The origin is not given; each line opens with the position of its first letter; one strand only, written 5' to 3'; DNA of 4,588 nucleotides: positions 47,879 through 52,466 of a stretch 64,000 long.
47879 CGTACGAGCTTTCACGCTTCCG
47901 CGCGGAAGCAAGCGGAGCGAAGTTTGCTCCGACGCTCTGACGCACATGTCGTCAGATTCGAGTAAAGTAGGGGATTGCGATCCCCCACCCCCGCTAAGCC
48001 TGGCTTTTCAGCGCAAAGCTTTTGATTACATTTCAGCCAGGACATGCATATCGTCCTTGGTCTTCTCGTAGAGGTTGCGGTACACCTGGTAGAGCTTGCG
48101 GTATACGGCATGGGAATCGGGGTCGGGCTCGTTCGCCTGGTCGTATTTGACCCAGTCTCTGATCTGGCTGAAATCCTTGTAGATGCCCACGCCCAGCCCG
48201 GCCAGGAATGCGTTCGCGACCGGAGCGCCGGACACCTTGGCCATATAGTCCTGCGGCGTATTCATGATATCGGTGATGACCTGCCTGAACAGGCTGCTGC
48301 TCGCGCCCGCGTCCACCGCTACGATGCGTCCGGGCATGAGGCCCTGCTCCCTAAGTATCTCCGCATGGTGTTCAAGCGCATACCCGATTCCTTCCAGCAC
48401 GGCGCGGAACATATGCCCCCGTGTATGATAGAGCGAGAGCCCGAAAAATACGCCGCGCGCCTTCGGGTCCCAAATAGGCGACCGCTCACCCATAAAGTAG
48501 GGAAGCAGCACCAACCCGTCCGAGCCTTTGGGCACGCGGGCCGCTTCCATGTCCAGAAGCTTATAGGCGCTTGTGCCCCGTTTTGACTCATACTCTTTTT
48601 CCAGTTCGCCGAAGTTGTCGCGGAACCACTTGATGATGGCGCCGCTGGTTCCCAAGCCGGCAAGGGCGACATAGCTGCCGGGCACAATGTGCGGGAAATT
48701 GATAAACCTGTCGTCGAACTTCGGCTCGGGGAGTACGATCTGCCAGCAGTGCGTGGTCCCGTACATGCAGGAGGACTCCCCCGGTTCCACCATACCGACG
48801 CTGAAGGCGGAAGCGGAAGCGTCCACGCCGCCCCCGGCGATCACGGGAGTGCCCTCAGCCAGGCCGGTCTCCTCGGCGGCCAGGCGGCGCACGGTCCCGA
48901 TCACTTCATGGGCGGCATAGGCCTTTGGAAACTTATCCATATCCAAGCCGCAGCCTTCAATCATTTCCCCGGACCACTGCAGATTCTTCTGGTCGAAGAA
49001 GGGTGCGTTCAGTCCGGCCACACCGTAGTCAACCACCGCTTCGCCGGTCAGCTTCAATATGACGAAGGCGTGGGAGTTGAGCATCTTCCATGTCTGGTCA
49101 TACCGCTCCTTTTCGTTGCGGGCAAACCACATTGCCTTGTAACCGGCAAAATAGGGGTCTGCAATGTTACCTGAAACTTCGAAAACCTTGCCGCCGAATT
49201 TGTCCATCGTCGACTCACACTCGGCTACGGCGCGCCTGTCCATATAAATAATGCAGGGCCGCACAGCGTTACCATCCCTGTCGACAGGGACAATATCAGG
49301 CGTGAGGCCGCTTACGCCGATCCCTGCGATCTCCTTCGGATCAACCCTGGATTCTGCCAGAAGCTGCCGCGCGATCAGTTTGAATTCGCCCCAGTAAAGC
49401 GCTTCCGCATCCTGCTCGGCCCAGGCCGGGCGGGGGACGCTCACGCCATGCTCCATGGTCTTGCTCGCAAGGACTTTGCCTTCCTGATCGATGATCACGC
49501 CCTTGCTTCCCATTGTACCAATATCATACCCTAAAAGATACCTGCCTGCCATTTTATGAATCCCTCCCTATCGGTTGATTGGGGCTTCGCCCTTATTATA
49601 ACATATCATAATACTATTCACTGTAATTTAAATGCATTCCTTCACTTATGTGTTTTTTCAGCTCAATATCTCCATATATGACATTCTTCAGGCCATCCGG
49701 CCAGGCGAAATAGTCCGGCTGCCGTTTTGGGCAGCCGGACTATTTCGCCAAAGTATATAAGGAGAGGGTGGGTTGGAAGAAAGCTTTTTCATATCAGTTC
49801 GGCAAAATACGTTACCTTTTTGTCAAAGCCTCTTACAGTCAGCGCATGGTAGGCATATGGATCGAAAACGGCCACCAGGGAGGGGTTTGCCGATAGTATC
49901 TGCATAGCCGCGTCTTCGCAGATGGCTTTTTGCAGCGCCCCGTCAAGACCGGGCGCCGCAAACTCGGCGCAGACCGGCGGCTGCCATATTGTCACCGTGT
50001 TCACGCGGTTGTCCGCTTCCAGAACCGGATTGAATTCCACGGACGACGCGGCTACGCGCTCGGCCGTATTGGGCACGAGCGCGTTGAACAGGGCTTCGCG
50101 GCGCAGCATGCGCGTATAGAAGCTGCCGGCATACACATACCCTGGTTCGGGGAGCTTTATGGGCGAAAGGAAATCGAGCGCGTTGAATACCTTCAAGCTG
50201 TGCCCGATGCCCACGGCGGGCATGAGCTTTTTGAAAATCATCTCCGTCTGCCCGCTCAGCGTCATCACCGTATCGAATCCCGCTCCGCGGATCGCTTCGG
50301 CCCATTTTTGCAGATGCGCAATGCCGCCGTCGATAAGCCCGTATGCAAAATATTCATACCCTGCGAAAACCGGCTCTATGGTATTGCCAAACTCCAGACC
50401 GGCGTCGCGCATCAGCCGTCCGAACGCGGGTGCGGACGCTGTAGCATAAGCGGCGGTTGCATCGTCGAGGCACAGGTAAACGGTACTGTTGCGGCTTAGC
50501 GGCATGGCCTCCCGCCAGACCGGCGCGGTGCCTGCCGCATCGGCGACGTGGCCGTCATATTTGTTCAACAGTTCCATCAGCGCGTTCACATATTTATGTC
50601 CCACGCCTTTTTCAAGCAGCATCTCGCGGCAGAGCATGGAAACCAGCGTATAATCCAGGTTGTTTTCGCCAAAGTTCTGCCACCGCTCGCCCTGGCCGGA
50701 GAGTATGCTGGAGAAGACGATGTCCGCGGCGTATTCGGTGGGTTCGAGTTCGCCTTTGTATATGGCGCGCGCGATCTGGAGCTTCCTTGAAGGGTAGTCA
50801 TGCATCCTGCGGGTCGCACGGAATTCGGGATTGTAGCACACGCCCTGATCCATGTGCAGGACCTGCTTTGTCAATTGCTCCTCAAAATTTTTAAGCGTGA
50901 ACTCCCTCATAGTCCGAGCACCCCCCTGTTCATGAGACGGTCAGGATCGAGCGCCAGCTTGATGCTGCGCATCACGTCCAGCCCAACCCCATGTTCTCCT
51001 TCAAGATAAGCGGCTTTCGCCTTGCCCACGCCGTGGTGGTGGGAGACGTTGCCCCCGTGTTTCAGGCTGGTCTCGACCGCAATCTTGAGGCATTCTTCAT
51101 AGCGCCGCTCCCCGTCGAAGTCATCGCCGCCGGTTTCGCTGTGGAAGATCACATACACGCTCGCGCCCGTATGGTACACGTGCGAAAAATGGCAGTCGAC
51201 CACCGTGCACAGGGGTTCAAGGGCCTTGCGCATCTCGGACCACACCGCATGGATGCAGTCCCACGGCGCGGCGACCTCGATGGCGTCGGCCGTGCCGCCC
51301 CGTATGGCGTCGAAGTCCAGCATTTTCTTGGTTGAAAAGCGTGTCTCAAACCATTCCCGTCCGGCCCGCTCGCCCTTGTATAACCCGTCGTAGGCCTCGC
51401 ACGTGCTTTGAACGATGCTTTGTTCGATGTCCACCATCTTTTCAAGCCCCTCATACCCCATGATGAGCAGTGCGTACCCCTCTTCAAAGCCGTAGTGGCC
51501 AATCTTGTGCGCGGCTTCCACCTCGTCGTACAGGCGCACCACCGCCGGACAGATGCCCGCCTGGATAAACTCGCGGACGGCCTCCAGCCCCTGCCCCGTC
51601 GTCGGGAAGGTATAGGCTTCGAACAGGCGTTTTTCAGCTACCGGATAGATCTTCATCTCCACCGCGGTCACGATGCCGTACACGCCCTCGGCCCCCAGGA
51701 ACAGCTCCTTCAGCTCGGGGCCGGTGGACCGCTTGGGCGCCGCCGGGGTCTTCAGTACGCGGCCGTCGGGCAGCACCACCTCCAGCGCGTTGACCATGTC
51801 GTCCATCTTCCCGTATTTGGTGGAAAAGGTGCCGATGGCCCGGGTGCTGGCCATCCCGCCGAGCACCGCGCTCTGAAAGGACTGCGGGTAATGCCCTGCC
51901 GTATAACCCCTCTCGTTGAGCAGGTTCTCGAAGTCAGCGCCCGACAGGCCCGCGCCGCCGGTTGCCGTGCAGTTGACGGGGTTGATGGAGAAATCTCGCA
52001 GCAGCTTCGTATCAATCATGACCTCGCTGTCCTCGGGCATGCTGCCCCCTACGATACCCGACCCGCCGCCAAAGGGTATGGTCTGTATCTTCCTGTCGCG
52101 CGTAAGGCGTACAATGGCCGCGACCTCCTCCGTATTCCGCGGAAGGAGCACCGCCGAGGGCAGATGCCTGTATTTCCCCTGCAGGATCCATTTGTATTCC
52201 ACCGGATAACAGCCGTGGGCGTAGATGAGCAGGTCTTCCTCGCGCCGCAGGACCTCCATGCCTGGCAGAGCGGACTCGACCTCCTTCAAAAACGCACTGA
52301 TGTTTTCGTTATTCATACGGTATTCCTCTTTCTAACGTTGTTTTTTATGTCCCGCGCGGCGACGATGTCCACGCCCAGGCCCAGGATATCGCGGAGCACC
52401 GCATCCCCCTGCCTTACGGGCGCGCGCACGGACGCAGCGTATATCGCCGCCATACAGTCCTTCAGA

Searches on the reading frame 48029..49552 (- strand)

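Call 48: search_protein_families(library=pfam, proteins=[window:48029-49552:-], max_evalue=0.001)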
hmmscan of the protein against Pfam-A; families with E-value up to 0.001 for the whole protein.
window:48029-49552:- (508 aa): 2 families
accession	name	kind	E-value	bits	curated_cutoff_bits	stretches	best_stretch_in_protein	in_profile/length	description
PF00370.27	FGGY_N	-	9.5e-51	173.2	28.8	1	5-250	1-244/245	FGGY family of carbohydrate kinases, N-terminal domain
PF02782.22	FGGY_C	-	5.7e-27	95.2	27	1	262-442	3-185/198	FGGY family of carbohydrate kinases, C-terminal domain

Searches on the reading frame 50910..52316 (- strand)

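Call 48: search_protein_families(library=pfam, proteins=[window:50910-52316:-], max_evalue=0.001)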
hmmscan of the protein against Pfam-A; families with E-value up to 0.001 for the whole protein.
window:50910-52316:- (469 aa): 2 families
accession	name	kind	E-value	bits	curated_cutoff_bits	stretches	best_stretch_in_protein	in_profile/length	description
PF02913.24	FAD-oxidase_C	-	6.4e-36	124.7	21.2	1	232-465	7-246/248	FAD linked oxidases, C-terminal domain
PF01565.28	FAD_binding_4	-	1.9e-34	118.7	26.4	1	53-190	1-138/139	FAD binding domain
